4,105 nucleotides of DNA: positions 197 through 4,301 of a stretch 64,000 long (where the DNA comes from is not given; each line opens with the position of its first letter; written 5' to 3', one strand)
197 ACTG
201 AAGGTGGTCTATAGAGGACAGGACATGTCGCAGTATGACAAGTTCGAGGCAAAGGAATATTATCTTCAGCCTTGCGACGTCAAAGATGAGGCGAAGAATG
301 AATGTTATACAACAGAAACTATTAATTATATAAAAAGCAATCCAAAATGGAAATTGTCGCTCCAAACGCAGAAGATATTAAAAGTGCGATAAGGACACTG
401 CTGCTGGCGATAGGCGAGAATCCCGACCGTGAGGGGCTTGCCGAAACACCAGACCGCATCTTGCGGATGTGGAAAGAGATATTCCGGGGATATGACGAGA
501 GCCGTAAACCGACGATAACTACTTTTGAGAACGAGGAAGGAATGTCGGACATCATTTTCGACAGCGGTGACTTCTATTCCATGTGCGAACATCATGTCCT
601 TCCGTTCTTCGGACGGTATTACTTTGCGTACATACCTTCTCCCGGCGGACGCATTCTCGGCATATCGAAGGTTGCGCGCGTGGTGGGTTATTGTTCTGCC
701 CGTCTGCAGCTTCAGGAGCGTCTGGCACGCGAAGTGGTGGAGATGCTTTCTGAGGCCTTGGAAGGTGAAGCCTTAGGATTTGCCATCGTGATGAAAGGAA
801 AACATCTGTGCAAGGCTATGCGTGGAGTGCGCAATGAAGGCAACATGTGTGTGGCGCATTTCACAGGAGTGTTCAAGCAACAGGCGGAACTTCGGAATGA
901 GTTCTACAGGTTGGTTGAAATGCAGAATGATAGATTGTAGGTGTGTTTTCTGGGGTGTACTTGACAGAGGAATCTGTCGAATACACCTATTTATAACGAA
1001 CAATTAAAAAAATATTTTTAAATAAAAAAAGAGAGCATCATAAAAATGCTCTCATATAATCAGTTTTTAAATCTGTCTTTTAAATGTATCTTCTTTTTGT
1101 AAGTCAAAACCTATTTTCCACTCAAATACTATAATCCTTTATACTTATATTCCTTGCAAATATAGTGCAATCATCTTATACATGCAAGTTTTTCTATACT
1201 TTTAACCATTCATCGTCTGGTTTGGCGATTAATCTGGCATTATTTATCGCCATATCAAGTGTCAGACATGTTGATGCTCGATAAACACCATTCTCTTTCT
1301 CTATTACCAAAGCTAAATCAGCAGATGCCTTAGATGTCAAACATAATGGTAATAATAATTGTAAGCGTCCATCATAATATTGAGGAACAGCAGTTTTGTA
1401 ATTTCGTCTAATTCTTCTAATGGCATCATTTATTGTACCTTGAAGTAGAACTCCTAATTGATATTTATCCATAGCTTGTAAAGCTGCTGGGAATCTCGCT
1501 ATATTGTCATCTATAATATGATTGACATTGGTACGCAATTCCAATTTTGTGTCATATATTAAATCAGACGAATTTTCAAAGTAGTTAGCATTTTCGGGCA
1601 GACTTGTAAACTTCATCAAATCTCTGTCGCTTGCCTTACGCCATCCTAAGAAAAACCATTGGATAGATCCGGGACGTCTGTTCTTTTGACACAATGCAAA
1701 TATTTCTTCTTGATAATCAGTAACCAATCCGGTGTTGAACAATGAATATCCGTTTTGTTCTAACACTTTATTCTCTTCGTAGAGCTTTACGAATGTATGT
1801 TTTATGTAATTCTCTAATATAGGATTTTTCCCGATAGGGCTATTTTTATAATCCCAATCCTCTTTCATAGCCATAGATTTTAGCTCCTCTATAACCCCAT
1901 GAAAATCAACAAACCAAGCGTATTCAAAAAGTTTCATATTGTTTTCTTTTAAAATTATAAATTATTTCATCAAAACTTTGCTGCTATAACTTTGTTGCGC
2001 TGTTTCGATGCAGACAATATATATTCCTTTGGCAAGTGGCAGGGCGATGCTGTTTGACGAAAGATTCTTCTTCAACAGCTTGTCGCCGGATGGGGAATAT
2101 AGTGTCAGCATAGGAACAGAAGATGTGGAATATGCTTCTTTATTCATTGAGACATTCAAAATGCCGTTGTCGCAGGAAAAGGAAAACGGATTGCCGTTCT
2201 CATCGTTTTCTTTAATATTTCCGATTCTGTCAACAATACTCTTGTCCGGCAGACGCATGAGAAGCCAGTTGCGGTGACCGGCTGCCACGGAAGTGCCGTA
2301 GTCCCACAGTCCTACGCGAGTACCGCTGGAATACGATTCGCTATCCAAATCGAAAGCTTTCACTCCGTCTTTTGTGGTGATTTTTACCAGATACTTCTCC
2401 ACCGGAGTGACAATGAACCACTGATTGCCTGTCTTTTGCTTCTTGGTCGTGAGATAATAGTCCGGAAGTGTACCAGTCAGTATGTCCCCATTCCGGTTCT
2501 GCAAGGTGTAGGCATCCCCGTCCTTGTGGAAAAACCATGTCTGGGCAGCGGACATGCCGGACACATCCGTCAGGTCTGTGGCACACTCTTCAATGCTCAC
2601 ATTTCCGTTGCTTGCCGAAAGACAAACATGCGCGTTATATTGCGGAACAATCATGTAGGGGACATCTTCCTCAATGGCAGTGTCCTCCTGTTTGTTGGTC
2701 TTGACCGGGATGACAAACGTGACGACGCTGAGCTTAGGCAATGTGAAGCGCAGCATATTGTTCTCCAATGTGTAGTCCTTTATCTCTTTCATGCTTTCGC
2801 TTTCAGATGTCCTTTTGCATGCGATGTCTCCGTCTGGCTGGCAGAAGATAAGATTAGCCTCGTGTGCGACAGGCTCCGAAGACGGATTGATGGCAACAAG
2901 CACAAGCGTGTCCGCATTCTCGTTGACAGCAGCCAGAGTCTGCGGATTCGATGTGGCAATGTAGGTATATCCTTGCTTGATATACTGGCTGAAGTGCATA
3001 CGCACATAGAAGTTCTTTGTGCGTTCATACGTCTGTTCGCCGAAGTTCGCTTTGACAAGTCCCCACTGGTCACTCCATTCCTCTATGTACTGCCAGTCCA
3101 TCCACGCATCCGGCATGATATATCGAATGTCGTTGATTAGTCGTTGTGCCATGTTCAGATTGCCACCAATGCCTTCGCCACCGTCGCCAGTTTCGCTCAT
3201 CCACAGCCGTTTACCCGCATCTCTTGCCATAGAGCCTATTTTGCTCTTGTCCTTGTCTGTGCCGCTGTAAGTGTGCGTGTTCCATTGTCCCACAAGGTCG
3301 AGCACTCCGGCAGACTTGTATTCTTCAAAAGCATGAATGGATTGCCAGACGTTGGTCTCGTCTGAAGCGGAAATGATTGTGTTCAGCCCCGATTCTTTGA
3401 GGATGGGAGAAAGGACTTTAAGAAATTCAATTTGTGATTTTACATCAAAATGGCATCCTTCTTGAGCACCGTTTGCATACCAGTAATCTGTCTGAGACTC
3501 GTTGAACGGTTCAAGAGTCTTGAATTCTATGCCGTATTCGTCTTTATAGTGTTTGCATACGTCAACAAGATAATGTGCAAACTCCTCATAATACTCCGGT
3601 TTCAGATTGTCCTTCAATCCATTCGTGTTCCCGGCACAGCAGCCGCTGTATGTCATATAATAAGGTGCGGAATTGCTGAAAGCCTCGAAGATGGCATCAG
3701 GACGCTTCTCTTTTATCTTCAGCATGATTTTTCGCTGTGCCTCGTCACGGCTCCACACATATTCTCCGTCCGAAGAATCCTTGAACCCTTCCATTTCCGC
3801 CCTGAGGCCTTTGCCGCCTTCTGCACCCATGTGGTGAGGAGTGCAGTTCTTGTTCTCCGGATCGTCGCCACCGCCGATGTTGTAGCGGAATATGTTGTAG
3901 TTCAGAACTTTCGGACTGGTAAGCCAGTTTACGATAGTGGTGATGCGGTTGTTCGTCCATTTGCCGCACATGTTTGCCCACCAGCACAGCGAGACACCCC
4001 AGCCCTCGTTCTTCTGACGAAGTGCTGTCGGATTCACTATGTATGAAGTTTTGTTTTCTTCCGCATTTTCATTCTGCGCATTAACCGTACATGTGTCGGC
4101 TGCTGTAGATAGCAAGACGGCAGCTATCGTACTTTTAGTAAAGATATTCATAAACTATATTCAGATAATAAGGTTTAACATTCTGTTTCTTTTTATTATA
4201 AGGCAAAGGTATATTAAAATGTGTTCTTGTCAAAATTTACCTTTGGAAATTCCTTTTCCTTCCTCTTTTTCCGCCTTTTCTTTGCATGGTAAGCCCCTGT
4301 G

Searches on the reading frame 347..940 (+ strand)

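Call 75: search_protein_families(library=pfam, proteins=[window:347-940:+], max_evalue=0.00001)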
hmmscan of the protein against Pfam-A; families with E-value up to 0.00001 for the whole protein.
window:347-940:+ (197 aa): 1 family
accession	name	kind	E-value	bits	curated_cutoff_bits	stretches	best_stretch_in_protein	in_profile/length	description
PF01227.27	GTP_cyclohydroI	-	4.1e-53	179.9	27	1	11-190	1-178/179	GTP cyclohydrolase I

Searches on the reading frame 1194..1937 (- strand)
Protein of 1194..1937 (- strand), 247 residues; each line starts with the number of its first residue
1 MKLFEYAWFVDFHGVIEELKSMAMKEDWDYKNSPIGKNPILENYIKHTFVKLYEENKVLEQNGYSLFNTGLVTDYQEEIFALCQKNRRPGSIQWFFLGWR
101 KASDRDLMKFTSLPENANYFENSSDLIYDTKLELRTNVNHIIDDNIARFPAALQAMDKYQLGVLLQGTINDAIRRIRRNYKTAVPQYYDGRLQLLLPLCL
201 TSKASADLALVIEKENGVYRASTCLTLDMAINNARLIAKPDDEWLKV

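Call 33: search_protein_families(library=pfam, proteins=[window:1194-1937:-], max_evalue=0.00001)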
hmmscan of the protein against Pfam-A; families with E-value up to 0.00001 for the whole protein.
window:1194-1937:- (247 aa): 1 family
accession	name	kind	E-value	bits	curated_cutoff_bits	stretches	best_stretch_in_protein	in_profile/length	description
PF12873.12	DUF3825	-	2.1e-85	286.6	27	1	19-244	1-238/238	Domain of unknown function (DUF3825)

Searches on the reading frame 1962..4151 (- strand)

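Call 75: search_protein_families(library=pfam, proteins=[window:1962-4151:-], max_evalue=0.00001)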
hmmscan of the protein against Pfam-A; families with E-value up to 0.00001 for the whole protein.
window:1962-4151:- (729 aa): 2 families
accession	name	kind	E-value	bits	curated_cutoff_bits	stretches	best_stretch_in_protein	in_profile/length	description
PF14587.12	Glyco_hydr_30_2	-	2.7e-23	83.3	27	1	38-275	5-236/364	O-Glycosyl hydrolase family 30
PF02057.21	Glyco_hydro_59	-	2.3e-06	27.5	27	1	142-354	79-253/294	Glycosyl hydrolase family 59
